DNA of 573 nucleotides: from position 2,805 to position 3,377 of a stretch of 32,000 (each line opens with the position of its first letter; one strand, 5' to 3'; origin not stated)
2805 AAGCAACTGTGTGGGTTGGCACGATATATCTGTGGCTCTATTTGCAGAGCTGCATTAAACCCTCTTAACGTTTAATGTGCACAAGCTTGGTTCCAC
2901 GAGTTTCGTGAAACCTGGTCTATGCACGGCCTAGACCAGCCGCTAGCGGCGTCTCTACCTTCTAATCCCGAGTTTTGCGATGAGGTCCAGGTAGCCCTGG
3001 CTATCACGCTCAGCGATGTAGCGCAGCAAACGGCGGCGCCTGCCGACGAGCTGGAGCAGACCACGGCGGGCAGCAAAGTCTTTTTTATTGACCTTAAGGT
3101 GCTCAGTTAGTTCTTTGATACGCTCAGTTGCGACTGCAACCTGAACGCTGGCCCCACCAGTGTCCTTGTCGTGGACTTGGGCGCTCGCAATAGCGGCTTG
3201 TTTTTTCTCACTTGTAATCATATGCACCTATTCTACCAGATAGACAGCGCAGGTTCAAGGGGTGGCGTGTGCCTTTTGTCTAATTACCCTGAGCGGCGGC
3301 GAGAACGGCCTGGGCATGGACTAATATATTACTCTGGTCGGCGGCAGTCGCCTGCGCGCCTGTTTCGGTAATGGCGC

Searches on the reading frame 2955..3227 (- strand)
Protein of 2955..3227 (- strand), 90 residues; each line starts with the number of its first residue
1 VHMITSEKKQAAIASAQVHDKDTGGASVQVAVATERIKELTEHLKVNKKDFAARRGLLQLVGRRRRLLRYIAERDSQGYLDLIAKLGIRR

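Call 56: search_protein_families(library=pfam, proteins=[window:2955-3227:-], max_evalue=0.001)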
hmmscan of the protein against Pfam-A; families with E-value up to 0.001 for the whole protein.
window:2955-3227:- (90 aa): 1 family
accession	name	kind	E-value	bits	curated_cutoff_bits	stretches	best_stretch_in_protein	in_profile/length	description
PF00312.27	Ribosomal_S15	-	6.5e-30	103.6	31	1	9-89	1-81/81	Ribosomal protein S15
